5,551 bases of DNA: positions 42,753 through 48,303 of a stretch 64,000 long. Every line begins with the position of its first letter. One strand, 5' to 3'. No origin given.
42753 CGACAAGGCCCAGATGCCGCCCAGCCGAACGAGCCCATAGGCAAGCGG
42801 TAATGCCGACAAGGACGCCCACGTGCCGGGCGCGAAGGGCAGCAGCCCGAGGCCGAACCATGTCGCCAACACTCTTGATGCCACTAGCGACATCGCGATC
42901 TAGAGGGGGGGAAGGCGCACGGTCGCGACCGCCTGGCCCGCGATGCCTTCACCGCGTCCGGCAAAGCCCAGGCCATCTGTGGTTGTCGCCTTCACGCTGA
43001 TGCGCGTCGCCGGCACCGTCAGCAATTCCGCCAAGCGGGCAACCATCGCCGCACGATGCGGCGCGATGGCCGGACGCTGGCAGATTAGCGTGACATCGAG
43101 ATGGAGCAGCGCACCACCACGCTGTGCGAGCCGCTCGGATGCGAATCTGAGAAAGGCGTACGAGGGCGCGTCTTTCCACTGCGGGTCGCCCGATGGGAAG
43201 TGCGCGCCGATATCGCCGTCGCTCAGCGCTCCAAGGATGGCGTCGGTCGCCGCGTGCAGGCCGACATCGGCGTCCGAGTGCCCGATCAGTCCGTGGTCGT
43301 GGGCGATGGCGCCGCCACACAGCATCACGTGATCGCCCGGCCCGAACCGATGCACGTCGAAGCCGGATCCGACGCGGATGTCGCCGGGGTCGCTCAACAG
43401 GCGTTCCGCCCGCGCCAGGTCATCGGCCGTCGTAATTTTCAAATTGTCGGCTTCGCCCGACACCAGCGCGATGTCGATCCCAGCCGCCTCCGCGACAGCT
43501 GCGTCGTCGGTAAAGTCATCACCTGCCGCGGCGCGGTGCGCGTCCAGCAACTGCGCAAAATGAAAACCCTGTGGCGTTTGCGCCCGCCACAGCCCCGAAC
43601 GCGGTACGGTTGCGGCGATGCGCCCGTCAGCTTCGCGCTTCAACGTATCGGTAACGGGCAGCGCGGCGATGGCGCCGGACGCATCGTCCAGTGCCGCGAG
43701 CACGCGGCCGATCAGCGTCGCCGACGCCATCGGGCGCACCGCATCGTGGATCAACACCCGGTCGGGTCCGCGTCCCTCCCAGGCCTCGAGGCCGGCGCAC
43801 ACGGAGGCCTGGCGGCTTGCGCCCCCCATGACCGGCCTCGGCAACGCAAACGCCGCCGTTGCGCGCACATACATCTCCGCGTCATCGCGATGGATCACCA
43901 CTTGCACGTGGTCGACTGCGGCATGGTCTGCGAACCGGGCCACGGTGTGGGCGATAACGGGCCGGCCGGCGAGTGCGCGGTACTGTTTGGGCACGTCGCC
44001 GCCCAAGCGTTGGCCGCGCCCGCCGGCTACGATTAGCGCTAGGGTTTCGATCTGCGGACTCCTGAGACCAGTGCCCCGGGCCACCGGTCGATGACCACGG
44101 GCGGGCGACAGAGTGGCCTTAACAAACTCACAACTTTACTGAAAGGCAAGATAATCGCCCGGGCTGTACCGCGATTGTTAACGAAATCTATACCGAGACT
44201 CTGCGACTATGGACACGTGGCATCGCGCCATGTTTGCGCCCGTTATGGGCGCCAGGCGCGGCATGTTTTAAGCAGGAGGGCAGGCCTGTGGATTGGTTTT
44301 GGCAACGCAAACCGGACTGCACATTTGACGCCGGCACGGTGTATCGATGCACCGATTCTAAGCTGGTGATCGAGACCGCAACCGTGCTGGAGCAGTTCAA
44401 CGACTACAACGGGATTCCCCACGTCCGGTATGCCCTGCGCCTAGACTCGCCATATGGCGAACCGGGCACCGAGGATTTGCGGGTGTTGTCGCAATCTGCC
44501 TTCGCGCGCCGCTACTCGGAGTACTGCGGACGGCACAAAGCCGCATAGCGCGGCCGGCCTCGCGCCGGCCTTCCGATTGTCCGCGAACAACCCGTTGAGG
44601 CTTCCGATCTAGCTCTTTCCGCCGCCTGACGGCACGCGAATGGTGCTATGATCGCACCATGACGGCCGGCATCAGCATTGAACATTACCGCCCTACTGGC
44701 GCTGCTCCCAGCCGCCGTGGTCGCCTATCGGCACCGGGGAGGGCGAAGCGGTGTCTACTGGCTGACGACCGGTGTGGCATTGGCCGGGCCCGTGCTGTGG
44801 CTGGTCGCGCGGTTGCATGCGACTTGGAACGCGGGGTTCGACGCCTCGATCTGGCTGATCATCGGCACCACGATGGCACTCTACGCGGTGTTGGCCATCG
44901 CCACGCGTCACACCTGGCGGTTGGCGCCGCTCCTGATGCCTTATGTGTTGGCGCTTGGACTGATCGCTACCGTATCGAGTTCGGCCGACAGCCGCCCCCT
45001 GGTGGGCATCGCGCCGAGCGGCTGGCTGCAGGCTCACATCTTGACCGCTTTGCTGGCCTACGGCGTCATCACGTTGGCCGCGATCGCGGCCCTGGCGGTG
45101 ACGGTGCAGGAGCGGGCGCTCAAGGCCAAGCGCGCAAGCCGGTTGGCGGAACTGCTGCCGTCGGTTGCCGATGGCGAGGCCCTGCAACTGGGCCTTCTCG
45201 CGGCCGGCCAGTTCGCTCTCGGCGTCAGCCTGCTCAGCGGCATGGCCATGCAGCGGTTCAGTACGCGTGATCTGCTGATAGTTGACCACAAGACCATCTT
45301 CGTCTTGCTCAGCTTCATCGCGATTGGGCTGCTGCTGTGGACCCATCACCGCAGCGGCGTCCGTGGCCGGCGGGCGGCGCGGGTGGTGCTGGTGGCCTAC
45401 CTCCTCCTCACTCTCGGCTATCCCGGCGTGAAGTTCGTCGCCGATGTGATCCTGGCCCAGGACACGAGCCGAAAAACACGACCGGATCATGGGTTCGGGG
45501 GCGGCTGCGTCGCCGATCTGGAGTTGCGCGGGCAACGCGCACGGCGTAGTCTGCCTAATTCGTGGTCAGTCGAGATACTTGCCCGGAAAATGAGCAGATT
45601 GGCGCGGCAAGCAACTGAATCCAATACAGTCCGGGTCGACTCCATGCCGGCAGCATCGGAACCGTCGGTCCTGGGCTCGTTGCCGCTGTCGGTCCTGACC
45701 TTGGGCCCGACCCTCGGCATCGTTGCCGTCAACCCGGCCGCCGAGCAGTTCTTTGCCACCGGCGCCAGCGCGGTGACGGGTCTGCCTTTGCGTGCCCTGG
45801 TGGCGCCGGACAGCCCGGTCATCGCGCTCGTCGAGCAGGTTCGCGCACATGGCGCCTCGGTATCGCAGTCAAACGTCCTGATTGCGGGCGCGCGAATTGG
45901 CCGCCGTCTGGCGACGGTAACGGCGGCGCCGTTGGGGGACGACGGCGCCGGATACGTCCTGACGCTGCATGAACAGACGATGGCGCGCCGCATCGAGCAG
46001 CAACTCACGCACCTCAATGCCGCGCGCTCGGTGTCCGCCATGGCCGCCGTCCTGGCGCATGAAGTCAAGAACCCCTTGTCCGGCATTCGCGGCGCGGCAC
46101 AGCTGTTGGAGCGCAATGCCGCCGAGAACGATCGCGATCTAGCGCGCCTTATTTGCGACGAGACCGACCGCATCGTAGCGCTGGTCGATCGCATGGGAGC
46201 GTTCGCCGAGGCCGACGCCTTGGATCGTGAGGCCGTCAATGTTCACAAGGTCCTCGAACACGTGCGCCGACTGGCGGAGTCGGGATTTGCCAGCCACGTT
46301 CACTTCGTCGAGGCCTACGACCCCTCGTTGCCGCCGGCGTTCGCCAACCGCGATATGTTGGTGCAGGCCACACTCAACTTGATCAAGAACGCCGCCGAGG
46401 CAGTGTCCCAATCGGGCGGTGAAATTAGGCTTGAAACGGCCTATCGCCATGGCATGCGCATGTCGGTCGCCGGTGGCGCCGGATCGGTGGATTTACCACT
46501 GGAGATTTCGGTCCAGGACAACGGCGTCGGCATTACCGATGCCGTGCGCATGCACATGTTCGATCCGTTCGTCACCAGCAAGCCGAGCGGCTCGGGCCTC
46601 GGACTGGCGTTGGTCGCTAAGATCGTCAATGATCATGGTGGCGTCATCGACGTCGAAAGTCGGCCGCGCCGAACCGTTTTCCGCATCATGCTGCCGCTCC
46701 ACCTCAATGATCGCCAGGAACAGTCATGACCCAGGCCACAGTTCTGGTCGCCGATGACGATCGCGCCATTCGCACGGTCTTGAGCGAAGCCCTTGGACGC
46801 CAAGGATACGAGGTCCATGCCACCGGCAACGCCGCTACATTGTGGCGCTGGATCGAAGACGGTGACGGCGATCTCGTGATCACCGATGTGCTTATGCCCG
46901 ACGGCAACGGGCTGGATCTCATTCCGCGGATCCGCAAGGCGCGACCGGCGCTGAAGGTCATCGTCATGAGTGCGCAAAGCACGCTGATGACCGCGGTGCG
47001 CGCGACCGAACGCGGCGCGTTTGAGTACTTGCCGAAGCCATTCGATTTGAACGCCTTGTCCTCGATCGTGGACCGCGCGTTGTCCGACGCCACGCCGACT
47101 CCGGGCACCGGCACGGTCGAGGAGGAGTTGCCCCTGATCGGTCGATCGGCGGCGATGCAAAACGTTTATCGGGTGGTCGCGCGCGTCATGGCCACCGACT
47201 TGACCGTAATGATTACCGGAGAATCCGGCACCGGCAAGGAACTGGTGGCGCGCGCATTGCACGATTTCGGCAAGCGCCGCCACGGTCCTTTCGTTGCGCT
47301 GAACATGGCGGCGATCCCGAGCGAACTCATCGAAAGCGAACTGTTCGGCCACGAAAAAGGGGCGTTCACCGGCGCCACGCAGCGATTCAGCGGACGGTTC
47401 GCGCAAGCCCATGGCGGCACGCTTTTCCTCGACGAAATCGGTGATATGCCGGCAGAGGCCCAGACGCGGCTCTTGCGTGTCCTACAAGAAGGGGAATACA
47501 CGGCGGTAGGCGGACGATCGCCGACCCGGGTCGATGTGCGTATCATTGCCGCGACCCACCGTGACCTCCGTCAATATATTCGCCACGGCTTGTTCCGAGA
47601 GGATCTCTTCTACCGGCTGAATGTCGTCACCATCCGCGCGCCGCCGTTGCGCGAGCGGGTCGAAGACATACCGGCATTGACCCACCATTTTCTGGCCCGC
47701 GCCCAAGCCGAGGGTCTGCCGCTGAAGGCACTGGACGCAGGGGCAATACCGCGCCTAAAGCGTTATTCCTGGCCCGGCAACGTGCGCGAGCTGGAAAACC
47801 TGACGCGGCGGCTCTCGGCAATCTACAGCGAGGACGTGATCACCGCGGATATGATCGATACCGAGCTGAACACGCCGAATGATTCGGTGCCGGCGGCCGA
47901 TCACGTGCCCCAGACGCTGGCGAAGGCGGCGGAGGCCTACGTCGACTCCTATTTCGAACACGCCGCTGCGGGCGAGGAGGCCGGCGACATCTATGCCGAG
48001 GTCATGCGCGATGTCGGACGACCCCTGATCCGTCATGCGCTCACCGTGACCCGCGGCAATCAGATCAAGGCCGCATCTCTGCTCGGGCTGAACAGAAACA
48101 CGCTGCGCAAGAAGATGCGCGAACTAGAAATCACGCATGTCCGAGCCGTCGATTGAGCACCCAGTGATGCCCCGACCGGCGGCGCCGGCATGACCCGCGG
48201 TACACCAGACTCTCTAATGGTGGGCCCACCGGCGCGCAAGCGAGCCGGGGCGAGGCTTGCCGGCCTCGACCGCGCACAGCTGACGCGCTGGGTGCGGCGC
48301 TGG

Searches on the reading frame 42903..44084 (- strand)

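Call 40: search_protein_families(library=pfam, proteins=[window:42903-44084:-], max_evalue=0.0001)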
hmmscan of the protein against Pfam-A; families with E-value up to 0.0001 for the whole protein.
window:42903-44084:- (394 aa): 3 families
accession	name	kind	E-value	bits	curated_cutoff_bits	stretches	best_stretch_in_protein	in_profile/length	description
PF01128.25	IspD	-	1.6e-63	214.9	27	1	16-230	3-219/221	2-C-methyl-D-erythritol 4-phosphate cytidylyltransferase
PF02542.21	YgbB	-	5.8e-56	189.6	26.7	1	236-389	1-154/155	YgbB family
PF12804.13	NTP_transf_3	-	1.1e-11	45.6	27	1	16-142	1-121/160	MobA-like NTP transferase domain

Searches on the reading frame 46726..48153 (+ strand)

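Call 40: search_protein_families(library=pfam, proteins=[window:46726-48153:+], max_evalue=0.0001)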
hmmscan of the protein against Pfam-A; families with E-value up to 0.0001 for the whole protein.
window:46726-48153:+ (476 aa): 7 families
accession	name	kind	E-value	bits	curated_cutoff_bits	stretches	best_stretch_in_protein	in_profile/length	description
PF00158.32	Sigma54_activat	-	1.2e-71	240.3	20.2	1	137-303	1-167/168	Sigma-54 interaction domain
PF00072.30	Response_reg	-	1.7e-27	96.2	30.2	1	6-115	1-110/111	Response regulator receiver domain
PF14532.12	Sigma54_activ_2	-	4e-23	82.6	25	1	138-308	1-138/138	Sigma-54 interaction domain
PF25601.1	AAA_lid_14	-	1.3e-21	76.6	27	1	309-388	1-81/87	AAA+ ATPase lid domain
PF02954.25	HTH_8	-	1.9e-12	47.1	22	1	427-466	2-41/42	Bacterial regulatory protein, Fis family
PF07728.20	AAA_5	-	3.7e-07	30.7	22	1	161-279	2-123/139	AAA domain (dynein-related subfamily)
PF13191.12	AAA_16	-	4e-05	24.6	32.6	0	136-254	1-121/167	AAA ATPase domain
